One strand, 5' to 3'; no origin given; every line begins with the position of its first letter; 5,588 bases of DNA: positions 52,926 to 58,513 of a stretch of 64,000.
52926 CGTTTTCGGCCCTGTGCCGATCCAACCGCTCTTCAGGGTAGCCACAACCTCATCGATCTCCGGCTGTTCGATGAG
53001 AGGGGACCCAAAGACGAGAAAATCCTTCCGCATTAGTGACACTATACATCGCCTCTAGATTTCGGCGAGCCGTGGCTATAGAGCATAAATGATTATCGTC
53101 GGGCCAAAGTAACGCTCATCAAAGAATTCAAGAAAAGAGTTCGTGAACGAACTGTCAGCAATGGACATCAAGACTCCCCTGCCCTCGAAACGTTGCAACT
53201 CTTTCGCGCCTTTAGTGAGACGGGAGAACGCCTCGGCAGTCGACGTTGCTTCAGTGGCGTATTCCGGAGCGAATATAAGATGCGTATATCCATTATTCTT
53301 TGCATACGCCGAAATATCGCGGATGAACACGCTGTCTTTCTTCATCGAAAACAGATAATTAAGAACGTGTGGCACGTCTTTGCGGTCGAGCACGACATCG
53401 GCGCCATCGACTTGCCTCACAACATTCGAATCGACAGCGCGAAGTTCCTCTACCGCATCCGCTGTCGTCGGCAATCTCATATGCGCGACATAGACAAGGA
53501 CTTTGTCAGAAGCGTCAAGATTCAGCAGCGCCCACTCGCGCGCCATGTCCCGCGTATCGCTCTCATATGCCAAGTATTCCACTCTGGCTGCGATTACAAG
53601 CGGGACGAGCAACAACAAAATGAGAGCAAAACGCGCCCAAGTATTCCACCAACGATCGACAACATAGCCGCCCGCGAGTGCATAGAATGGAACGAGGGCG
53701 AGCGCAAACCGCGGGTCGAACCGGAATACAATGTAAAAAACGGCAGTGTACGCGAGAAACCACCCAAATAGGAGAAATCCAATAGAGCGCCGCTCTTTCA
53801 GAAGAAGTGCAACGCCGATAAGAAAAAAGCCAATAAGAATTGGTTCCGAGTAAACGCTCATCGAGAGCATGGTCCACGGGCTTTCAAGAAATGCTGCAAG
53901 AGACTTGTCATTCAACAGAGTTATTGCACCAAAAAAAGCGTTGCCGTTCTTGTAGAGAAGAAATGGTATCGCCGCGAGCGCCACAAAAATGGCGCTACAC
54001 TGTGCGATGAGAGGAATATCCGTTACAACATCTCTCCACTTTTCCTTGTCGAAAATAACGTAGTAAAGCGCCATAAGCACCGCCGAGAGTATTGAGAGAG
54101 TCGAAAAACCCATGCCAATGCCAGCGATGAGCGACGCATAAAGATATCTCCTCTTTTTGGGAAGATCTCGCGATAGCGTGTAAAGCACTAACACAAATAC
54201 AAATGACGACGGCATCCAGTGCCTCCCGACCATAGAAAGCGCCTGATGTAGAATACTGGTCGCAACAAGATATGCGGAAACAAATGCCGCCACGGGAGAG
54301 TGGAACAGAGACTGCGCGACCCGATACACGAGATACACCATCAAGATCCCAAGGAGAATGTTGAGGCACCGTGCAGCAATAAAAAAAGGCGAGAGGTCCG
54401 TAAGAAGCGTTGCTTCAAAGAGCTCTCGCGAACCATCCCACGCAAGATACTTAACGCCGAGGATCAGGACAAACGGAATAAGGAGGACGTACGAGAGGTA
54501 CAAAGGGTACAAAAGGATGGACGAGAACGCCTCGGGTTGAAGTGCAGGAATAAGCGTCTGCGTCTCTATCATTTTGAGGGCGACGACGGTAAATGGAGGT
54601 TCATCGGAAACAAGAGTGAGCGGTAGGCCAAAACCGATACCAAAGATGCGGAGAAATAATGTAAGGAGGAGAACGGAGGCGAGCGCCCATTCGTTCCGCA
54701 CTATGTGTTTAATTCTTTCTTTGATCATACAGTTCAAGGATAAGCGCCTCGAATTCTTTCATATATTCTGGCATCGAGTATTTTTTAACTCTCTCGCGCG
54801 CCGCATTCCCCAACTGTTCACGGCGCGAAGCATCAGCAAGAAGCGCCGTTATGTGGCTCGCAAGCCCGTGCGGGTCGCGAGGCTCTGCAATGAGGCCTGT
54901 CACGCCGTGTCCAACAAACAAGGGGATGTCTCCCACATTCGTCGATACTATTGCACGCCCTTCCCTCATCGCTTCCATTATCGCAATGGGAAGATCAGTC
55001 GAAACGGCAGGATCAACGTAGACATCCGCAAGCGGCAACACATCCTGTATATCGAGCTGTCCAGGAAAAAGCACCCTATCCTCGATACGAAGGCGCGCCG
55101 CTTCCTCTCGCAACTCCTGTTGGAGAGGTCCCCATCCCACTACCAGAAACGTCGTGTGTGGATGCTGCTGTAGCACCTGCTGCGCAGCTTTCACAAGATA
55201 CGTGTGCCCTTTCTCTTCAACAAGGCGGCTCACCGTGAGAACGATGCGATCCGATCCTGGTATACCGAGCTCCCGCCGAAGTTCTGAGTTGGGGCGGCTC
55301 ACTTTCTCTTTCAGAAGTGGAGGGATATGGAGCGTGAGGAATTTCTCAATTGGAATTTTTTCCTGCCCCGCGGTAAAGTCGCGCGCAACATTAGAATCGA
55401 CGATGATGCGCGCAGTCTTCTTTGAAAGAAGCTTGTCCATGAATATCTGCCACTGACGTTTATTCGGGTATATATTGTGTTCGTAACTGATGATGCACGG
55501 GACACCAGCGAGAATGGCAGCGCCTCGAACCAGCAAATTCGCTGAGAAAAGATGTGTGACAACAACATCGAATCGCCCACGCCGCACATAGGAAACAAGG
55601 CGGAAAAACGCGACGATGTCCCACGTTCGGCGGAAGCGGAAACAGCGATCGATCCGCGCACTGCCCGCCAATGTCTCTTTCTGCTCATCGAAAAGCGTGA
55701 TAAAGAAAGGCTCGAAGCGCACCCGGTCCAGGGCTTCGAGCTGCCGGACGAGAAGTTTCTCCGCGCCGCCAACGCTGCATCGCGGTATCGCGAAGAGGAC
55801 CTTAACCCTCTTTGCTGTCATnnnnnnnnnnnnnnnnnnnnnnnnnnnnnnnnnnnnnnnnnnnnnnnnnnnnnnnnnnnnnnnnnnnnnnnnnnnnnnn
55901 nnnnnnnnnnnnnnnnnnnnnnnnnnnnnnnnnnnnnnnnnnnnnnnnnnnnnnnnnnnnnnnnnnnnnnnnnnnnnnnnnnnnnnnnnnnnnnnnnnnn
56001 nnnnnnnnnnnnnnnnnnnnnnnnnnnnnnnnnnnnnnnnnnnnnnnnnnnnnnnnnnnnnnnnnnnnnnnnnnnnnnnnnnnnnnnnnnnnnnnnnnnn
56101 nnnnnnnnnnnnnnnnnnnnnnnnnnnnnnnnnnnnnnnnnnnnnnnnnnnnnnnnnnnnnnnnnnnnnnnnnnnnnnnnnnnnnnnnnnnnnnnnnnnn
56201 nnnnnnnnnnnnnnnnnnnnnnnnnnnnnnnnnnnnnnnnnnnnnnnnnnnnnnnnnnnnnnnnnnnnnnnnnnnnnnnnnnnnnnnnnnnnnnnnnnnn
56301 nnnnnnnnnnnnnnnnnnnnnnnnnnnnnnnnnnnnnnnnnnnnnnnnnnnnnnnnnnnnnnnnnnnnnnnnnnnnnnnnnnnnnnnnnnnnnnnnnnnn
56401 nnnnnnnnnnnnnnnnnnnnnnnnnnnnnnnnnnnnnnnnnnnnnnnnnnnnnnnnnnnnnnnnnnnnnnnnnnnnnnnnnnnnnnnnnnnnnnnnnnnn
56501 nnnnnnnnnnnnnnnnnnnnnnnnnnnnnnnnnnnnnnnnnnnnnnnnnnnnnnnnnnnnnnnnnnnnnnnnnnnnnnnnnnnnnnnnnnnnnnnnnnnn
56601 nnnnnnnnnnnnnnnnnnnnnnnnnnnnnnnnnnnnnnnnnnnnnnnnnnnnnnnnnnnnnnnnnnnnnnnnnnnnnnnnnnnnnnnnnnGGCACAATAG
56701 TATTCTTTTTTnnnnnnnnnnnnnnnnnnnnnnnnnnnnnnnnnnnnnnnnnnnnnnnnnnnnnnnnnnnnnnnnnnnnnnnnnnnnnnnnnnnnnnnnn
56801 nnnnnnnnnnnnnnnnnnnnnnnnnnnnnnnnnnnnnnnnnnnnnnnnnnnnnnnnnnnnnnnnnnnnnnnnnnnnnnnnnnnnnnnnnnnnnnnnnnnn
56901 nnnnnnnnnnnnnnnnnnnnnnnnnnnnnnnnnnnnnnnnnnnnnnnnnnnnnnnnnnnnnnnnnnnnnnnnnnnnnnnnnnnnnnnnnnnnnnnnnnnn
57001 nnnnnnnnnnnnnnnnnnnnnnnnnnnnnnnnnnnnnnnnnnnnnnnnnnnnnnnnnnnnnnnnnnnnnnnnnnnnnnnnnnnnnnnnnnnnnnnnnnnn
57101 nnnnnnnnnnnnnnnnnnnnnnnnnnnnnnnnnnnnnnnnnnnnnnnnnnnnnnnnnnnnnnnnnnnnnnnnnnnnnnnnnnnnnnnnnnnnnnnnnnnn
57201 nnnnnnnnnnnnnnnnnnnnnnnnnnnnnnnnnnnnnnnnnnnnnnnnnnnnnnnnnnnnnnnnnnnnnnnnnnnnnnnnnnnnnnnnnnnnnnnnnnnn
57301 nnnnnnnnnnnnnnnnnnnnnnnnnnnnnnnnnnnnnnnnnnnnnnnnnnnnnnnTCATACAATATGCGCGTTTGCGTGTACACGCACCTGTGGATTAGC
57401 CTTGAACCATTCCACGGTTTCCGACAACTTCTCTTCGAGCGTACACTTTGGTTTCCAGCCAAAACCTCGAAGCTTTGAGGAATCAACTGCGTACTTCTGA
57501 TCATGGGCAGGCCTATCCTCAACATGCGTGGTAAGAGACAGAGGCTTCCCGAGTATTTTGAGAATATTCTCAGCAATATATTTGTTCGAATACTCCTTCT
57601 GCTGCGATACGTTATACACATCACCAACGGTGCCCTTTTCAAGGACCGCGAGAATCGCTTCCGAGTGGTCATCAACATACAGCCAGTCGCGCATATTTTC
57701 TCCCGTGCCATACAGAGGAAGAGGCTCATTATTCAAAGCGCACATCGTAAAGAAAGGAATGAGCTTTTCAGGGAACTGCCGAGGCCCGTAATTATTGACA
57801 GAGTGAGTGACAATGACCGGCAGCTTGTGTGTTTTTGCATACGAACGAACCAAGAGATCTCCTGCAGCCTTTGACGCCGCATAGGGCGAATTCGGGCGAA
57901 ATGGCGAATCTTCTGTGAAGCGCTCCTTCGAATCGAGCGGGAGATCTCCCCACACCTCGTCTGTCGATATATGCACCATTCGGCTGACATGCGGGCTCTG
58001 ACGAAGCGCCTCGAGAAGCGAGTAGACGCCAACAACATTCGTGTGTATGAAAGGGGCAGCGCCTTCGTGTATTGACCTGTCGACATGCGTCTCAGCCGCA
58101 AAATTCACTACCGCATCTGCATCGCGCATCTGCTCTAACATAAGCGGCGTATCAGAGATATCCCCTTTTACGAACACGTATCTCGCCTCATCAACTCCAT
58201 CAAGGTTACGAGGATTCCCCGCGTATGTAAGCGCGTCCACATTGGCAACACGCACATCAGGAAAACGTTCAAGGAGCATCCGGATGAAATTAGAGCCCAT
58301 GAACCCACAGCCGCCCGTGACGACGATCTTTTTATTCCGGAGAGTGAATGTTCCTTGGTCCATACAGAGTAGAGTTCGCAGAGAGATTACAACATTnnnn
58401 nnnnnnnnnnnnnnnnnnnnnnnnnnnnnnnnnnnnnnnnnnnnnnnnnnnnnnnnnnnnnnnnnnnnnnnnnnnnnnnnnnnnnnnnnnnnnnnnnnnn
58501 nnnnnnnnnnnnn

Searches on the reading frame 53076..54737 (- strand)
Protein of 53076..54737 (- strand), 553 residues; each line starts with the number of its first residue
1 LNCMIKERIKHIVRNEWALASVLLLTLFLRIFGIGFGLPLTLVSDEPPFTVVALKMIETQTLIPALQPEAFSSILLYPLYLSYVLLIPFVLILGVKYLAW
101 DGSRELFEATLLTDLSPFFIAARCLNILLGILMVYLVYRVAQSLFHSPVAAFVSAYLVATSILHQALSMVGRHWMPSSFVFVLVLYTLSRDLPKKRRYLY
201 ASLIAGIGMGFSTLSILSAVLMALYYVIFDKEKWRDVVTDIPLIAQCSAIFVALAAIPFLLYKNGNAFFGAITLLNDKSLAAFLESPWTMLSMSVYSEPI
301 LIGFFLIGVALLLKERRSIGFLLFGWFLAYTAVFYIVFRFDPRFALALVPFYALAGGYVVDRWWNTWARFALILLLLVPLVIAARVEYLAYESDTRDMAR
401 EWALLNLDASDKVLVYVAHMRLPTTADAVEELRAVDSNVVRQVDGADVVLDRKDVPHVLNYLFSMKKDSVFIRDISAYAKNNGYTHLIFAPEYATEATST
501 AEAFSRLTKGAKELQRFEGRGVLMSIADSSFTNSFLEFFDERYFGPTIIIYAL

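Call 10: search_protein_families(library=pfam, proteins=[window:53076-54737:-], max_evalue=0.001)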
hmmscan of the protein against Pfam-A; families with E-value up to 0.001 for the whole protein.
window:53076-54737:- (553 aa): 1 family
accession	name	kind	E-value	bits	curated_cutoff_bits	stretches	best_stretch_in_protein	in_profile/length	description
PF13231.12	PMT_2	-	1.3e-08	35.7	26.1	1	120-253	22-152/160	Dolichyl-phosphate-mannose-protein mannosyltransferase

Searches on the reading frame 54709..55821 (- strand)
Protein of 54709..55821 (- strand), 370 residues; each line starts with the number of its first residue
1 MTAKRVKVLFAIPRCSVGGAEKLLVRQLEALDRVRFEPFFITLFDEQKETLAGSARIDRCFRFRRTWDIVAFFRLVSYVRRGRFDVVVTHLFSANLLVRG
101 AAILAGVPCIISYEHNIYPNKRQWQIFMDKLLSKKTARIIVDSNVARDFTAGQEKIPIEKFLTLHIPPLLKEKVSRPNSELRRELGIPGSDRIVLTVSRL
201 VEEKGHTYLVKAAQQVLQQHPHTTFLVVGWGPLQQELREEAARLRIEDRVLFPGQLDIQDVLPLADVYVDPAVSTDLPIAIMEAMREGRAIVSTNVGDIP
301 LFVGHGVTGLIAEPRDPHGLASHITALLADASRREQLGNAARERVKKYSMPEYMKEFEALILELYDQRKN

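Call 10: search_protein_families(library=pfam, proteins=[window:54709-55821:-], max_evalue=0.001)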
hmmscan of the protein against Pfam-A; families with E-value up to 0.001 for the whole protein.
window:54709-55821:- (370 aa): 4 families
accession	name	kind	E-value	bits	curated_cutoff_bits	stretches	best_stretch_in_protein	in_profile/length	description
PF00534.26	Glycos_transf_1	-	1.5e-33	116.2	26.4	1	180-344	4-172/172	Glycosyl transferases group 1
PF13692.12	Glyco_trans_1_4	-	1.2e-31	110.3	27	1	192-330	2-142/142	Glycosyl transferases group 1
PF13439.12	Glyco_transf_4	-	2.2e-11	44.5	28.5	1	17-152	1-150/170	Glycosyltransferase Family 4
PF13579.12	Glyco_trans_4_4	-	2.2e-07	31.8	29.7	1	54-150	39-142/158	Glycosyl transferase 4-like domain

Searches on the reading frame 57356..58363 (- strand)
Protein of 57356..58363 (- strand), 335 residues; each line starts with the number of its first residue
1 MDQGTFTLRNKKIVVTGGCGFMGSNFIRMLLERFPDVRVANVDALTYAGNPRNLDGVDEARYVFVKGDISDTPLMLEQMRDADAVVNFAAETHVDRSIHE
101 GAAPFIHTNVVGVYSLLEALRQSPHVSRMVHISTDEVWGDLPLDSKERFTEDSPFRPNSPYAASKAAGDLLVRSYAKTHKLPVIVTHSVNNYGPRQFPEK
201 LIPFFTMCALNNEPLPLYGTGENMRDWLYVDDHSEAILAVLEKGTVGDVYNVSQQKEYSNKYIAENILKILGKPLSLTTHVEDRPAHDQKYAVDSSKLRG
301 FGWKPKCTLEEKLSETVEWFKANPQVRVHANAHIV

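Call 10: search_protein_families(library=pfam, proteins=[window:57356-58363:-], max_evalue=0.001)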
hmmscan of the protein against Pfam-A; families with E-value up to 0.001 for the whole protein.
window:57356-58363:- (335 aa): 6 families
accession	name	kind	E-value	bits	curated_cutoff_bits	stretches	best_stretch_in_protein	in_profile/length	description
PF16363.11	GDP_Man_Dehyd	-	3.3e-66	224.5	27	1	15-315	2-331/332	GDP-mannose 4,6 dehydratase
PF01370.27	Epimerase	-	9.5e-57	192.6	20.9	1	13-252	1-239/240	NAD dependent epimerase/dehydratase family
PF01073.25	3Beta_HSD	-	5.2e-17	62.2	22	1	14-238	1-227/280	3-beta hydroxysteroid dehydrogenase/isomerase family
PF07993.18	NAD_binding_4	-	2.9e-14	53.3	20.1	1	15-186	1-202/258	Male sterility protein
PF04321.23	RmlD_sub_bind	-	2e-13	50.5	27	1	12-292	2-256/287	RmlD substrate binding domain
PF02719.21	Polysacc_synt_2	-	8.6e-12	45.3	20.2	1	13-136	1-130/293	Polysaccharide biosynthesis protein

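Call 59: search_protein_families(library=ncbifam, proteins=[window:57356-58363:-], max_evalue=1e-8)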
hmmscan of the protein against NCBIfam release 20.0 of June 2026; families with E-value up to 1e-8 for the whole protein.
window:57356-58363:- (335 aa): 21 families
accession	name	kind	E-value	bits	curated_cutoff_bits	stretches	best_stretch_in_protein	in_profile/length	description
TIGR01181.1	dTDP_gluc_dehyt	equivalog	1.2e-123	412.3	365.1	1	12-324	1-315/321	dTDP-glucose 4,6-dehydratase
NF007490.0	PRK10084.1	subfamily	1.6e-87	293.9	649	1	12-325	2-339/361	dTDP-glucose 4,6-dehydratase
NF007582.0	PRK10217.1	equivalog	6.7e-83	278.7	698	1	11-324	2-335/355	dTDP-glucose 4,6-dehydratase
TIGR04180.1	EDH_00030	hypoth_equivalog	1.3e-38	132.8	475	1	13-299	1-287/297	NAD-dependent 4,6-dehydratase LegB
TIGR01179.1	galE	equivalog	1.7e-31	109.3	262.3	1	12-325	1-330/332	UDP-glucose 4-epimerase GalE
TIGR02622.1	CDP_4_6_dhtase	equivalog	4e-22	78.8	278.45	1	9-322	3-332/352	CDP-glucose 4,6-dehydratase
NF011728.1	PRK15181.1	equivalog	2.2e-19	69.6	760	1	7-256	12-267/348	Vi polysaccharide biosynthesis UDP-N-acetylglucosaminuronic acid C-4 epimerase TviC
TIGR02197.1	heptose_epim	equivalog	7.5e-19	68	274.6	1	13-322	1-315/316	ADP-glyceromanno-heptose 6-epimerase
NF047922.1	GDPFucSynFcl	equivalog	3.7e-18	66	500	1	157-323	130-304/308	GDP-L-fucose synthase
NF007956.0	PRK10675.1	subfamily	9.6e-18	64.4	394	1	12-325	2-334/338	UDP-glucose 4-epimerase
TIGR01214.1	rmlD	equivalog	2.2e-17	63.1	224.05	1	12-287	1-242/285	dTDP-4-dehydrorhamnose reductase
NF042422.1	oxyalk_red_OleD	equivalog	3.2e-16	59.6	580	1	12-273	2-252/329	2-alkyl-3-oxoalkanoate reductase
TIGR03466.1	HpnA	hypoth_equivalog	7.2e-16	58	367.65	1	12-272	2-247/327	hopanoid-associated sugar epimerase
NF043036.1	ErythonDh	equivalog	9.9e-15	54.5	325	1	12-177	2-165/321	D-erythronate dehydrogenase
TIGR01472.1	gmd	equivalog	1.2e-12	47.7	415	1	60-279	54-276/342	GDP-mannose 4,6-dehydratase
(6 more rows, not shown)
